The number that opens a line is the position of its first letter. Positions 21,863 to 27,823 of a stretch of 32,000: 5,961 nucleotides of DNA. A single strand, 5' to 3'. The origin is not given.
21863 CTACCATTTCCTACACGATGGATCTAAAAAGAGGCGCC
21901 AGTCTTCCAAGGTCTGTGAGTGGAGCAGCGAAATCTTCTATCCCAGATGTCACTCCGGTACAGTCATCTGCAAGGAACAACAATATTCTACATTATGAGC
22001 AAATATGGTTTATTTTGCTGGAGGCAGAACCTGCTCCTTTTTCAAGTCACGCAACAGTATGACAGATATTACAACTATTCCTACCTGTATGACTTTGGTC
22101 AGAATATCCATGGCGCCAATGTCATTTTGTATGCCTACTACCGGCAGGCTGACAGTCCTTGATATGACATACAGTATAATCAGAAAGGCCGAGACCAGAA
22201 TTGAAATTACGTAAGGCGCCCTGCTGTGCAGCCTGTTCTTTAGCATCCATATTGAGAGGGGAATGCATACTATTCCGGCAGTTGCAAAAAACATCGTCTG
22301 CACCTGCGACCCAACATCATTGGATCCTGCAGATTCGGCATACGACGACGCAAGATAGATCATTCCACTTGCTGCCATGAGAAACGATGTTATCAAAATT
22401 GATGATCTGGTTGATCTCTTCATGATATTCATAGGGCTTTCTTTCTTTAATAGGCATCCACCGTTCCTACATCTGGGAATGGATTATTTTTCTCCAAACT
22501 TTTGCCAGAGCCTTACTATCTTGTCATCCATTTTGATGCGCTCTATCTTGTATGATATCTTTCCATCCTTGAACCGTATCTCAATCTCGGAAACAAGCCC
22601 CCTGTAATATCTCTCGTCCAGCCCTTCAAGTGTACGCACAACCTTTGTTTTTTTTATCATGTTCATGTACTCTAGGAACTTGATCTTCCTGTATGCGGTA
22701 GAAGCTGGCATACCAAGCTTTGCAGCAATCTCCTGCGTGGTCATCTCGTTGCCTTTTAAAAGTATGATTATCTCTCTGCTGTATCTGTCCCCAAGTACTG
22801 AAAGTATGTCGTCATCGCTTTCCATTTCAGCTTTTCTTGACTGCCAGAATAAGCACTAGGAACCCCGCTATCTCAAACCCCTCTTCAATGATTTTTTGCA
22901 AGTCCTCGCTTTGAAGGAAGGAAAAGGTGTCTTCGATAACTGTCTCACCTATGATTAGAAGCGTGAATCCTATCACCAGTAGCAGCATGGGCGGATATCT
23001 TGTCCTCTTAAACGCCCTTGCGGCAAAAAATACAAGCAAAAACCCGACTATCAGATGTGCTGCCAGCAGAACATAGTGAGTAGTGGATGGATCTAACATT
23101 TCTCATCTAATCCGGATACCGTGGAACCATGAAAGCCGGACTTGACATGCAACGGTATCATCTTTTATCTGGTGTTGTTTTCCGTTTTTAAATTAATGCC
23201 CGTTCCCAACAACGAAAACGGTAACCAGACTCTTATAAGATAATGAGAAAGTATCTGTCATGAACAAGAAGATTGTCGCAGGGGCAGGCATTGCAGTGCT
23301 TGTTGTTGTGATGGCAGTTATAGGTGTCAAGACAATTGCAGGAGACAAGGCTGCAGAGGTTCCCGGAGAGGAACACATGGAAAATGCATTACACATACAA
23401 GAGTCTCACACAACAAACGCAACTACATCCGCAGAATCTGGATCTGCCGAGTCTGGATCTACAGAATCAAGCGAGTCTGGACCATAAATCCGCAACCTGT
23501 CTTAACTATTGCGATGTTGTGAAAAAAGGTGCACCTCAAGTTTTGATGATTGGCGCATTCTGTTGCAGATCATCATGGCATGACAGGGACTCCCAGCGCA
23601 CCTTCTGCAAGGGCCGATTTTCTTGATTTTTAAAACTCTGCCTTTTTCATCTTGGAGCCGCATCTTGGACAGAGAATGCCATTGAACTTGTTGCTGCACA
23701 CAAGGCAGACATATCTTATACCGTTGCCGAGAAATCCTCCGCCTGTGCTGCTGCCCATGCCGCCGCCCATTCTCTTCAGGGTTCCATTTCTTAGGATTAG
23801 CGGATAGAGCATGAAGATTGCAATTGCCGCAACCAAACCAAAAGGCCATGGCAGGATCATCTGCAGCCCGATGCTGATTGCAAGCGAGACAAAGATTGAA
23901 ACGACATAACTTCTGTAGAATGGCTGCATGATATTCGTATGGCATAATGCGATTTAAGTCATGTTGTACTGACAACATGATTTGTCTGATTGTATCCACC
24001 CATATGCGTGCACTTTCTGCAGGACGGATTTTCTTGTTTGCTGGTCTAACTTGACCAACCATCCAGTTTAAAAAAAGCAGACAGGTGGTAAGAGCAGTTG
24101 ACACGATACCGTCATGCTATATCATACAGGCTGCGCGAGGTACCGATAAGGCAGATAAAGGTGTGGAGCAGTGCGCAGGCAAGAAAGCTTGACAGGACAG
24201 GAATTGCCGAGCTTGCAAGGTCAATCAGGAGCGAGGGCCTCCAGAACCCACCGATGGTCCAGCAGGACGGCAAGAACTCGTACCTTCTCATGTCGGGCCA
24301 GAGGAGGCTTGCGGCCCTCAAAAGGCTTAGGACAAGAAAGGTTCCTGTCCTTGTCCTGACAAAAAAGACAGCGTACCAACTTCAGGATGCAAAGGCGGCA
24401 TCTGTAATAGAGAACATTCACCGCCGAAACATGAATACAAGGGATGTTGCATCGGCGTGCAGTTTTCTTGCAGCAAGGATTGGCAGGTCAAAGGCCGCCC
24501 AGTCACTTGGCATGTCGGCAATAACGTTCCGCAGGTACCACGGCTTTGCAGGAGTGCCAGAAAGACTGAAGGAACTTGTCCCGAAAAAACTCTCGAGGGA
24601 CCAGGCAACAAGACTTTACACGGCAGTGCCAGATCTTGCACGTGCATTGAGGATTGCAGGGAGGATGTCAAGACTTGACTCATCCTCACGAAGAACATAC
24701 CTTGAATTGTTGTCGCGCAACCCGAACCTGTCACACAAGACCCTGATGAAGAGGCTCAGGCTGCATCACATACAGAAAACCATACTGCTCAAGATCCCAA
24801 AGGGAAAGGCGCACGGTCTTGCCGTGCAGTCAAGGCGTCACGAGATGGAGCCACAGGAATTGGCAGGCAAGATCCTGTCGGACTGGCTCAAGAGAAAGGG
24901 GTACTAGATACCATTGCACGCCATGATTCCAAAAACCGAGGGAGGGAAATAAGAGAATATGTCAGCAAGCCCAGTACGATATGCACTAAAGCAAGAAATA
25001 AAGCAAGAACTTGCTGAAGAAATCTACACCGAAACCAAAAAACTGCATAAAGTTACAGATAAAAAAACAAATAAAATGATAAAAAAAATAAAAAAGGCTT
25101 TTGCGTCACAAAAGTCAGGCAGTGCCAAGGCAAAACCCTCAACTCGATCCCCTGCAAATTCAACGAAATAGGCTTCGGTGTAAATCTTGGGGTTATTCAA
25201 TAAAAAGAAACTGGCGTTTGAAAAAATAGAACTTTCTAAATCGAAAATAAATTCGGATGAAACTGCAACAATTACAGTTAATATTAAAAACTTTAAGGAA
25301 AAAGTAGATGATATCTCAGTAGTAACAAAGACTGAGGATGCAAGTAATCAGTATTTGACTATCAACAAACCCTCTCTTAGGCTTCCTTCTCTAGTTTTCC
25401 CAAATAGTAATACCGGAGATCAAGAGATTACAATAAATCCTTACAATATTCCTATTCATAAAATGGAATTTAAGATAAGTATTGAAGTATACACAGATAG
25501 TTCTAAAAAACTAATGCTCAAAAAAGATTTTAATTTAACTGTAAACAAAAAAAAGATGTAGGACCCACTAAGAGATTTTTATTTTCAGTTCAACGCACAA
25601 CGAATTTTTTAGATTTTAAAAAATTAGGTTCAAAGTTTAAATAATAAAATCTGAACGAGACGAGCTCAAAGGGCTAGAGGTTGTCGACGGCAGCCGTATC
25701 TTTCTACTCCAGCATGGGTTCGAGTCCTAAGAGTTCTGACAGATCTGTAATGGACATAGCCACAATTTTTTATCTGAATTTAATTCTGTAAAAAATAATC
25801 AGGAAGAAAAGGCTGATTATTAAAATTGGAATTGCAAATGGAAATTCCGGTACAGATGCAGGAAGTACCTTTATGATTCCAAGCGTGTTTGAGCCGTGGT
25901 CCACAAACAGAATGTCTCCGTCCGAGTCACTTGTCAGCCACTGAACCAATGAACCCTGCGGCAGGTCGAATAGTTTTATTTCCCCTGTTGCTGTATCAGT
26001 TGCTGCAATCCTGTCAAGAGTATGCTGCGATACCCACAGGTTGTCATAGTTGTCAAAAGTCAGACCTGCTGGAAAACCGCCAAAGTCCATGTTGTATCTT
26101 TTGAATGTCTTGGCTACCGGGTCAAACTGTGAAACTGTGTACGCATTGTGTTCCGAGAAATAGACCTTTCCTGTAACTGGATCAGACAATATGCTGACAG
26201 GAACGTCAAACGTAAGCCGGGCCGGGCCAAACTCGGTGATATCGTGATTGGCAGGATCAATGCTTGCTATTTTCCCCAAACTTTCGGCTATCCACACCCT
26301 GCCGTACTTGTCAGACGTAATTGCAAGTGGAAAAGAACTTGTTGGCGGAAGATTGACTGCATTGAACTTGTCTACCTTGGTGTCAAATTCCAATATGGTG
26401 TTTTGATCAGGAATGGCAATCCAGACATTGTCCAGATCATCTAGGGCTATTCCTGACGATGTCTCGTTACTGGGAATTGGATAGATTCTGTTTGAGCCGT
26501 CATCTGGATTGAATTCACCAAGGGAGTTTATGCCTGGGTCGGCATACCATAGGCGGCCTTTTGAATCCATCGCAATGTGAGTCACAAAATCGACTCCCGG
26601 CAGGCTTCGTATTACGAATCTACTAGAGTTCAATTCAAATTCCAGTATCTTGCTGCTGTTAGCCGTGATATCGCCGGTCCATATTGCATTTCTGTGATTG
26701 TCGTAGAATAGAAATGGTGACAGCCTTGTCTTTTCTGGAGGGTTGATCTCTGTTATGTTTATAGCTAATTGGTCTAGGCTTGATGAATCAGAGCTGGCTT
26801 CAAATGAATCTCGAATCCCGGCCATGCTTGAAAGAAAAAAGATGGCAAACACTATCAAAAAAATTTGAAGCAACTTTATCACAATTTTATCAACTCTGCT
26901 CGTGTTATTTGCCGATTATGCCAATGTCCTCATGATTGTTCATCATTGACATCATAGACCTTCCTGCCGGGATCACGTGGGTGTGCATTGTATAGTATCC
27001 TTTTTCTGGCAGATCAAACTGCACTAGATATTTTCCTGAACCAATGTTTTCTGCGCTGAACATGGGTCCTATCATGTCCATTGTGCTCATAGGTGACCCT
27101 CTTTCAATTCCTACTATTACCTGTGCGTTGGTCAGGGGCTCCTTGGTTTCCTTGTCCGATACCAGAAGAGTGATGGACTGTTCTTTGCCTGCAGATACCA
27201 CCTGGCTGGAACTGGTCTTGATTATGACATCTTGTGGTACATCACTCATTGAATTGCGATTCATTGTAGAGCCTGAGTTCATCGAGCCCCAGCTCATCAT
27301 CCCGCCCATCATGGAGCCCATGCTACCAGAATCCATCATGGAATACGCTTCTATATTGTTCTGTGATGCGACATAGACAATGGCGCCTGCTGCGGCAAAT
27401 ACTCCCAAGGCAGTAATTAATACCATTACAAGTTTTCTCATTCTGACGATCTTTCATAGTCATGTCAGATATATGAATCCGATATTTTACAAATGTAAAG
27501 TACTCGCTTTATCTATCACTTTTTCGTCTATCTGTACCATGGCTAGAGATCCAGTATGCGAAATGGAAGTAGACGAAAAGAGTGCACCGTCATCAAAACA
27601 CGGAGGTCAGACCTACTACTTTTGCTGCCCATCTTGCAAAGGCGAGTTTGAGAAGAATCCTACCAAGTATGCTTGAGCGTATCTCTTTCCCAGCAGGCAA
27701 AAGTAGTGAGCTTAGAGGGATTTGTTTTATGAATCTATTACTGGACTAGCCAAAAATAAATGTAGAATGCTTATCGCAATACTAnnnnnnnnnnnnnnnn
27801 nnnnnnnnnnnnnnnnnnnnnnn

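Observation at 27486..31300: Four copies of a perfect dyad, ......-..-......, at fixed spacing from TATA-like boxes define a putative regulon of metal/thiol-handling genes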

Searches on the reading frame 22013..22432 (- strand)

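Call 12: search_protein_families(library=pfam, max_evalue=0.01, proteins=[window:22013-22432:-])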
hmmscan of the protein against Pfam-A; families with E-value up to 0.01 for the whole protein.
window:22013-22432:- (140 aa): 1 family
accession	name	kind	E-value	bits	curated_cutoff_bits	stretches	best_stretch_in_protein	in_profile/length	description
PF11361.13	DUF3159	-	0.0066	16.7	34.2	1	45-101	50-106/188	Protein of unknown function (DUF3159)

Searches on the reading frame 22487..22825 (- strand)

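Call 12: search_protein_families(library=pfam, max_evalue=0.01, proteins=[window:22487-22825:-])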
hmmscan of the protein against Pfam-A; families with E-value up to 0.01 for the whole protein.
window:22487-22825:- (113 aa): 13 families
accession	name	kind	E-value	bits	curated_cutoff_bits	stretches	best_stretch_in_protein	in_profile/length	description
PF01978.25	TrmB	-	4.8e-06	26.8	25.6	1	21-62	16-57/68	Sugar-specific transcriptional regulator TrmB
PF08281.18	Sigma70_r4_2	-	1.2e-05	25.2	25.7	1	17-48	16-47/54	Sigma-70, region 4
PF01022.26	HTH_5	-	1.5e-05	25.2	22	1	17-59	5-47/47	Bacterial regulatory protein, arsR family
PF09339.16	HTH_IclR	-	3.1e-05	24.1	22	1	25-57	16-48/52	IclR helix-turn-helix domain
PF12840.13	HTH_20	-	5e-05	23.6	27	1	11-51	1-42/51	Helix-turn-helix domain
PF21476.4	PF0610-like_N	-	0.0001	22.9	33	1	18-49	5-36/50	PF0610-like, N-terminal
PF08279.18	HTH_11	-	0.00021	21.5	25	1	18-55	4-43/55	HTH domain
PF04545.22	Sigma70_r4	-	0.00023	21.1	24.1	1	16-43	9-36/50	Sigma-70, region 4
PF13412.12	HTH_24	-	0.00025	21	21.9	1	17-58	6-48/48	Winged helix-turn-helix DNA-binding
PF13384.12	HTH_23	-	0.00071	19.8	24.6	1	20-46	10-36/50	Homeodomain-like domain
PF01047.28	MarR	-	0.0065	16.8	24.6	0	26-61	16-51/59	MarR family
PF13404.12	HTH_AsnC-type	-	0.0069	16.6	27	0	19-52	8-42/42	AsnC-type helix-turn-helix domain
PF04703.18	FaeA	-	0.0081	16.9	20.7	0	25-69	13-57/62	FaeA-like protein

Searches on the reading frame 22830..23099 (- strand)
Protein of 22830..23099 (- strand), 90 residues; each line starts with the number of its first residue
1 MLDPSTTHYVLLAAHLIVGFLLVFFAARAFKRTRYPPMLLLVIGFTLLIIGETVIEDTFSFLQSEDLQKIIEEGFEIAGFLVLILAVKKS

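Call 12: search_protein_families(library=pfam, max_evalue=0.01, proteins=[window:22830-23099:-])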
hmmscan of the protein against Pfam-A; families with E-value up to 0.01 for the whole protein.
window:22830-23099:- (90 aa): 2 families
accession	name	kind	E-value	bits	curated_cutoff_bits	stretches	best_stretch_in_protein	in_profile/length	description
PF24365.1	DUF7521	-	3.6e-09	37.2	27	1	13-86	6-80/82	Family of unknown function (DUF7521)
PF03203.19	MerC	-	0.0034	18.4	27.6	1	6-86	37-102/108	MerC mercury resistance protein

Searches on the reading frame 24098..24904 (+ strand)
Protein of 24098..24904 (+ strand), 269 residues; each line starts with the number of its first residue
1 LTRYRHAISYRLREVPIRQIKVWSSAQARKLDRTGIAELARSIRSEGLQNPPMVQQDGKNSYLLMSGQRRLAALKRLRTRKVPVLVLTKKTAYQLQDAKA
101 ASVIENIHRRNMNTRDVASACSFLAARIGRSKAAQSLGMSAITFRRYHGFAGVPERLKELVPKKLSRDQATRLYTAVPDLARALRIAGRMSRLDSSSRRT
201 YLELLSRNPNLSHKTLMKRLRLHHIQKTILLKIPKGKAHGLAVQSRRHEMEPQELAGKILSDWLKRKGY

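Call 12: search_protein_families(library=pfam, max_evalue=0.01, proteins=[window:24098-24904:+])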
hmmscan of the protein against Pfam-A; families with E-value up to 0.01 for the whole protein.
window:24098-24904:+ (269 aa): 1 family
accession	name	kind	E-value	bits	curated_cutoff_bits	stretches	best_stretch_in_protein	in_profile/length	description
PF02195.25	ParB_N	-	4.3e-11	43.1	26.3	1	12-108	3-95/95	ParB N-terminal domain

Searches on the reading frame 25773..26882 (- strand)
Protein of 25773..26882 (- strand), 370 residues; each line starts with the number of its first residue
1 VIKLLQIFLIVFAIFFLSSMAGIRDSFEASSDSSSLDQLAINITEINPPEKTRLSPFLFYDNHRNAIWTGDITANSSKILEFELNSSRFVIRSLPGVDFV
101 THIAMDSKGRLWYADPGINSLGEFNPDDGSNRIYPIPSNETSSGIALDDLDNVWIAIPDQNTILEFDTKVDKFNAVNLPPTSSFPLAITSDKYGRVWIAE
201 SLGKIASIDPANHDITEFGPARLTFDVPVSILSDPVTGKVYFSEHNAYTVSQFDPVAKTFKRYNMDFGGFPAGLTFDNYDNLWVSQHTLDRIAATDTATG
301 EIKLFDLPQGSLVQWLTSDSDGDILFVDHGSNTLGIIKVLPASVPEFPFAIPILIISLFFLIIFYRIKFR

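Call 12: search_protein_families(library=pfam, max_evalue=0.01, proteins=[window:25773-26882:-])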
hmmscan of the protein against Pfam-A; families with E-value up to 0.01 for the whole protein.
window:25773-26882:- (370 aa): 3 families
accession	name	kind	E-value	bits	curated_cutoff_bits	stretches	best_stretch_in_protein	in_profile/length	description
PF24684.1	Vgb_lyase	-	2e-22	79.8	50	2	174-339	4-167/290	Virginiamycin B lyase family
PF07494.17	Reg_prop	-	2.4e-09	36.7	20.4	0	96-113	4-20/24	Two component regulator propeller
PF08450.18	SGL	-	3.8e-07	30.4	26.3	0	144-180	188-224/246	SMP-30/Gluconolactonase/LRE-like region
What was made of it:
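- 25770..26882 (-): Beta-propeller protein (370 aa, Vgb_lyase/NHL-like, C-terminal PEF sorting signal), 22 nt downstream of the Met-rich gene. Probably in the same operon. Pfam (call 12).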

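Call 76: search_protein_families(library=ncbifam, max_evalue=0.01, proteins=[window:25773-26882:-])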
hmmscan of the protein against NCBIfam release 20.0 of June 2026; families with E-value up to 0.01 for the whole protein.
window:25773-26882:- (370 aa): 4 families
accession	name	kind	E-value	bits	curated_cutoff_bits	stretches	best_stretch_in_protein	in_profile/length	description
NF000022.1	stregra_B_VgbA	exception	1.7e-13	50.4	600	2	173-338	5-168/299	streptogramin B lyase Vgb(A)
NF000096.1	stregra_B_VgbB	exception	2.4e-13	49.9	600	1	176-338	8-168/295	streptogramin B lyase Vgb(B)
NF052228.1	T9SS_PorZ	equivalog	0.00016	20.2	260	0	100-205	433-554/757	type IX secretion system anionic LPS delivery protein PorZ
NF035926.1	scyF_NHL_VPEP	equivalog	0.00024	20.4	350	1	224-301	100-183/376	scytonemin biosynthesis PEP-CTERM protein ScyF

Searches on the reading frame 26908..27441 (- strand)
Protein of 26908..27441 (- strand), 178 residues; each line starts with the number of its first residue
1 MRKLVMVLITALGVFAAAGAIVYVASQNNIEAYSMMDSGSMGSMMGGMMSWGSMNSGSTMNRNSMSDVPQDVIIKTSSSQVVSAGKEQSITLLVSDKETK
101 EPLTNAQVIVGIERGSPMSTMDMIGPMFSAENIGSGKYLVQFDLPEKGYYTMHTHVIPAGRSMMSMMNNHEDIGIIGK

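Call 9: search_protein_families(library=pfam, max_evalue=0.1, proteins=[window:26908-27441:-])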
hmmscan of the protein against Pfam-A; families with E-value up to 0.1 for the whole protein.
window:26908-27441:- (178 aa): 1 family
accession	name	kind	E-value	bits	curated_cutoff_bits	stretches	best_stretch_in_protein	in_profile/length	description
PF13115.11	YtkA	-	1.9e-06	28.8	25.9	1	70-155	5-85/85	YtkA-like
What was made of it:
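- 26905..27441 (-): Met-rich, membrane-anchored YtkA-like protein (178 aa). Its start codon lies 44 nt from dyad 1. Pfam PF13115 YtkA (call 9).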

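Call 76: search_protein_families(library=ncbifam, max_evalue=0.01, proteins=[window:26908-27441:-])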
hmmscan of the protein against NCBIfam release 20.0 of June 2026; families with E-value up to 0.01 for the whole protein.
window:26908-27441:- (178 aa): 0 families

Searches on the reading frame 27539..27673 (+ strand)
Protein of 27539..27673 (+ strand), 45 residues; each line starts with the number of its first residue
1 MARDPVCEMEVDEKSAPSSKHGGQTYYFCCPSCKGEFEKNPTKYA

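Call 9: search_protein_families(library=pfam, max_evalue=0.1, proteins=[window:27539-27673:+])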
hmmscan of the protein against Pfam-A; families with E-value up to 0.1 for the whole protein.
window:27539-27673:+ (45 aa): 5 families
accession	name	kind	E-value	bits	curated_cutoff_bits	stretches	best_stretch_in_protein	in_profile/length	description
PF04945.19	YHS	-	1.4e-13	51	30.3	1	3-45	2-44/47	YHS domain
PF24273.1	TRASH_HVO_1752_C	-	5.3e-08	33.3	27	1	7-39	7-38/47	HVO_1752, C-terminal TRASH domain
PF08394.17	Arc_trans_TRASH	-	5.3e-05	23.7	27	1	20-39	18-37/43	Archaeal TRASH domain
PF06467.20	zf-FCS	-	0.0049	17.1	22.4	1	21-37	23-39/39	MYM-type Zinc finger with FCS sequence motif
PF12156.14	ATPase-cat_bd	-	0.0053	17.9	27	1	7-35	5-33/86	Putative metal-binding domain of cation transport ATPase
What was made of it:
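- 27539..27676 (+): YHS-domain protein (45 aa). ATG lies 39 nt after dyad 1, so the mRNA is probably leaderless. Pfam PF04945 (call 9).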
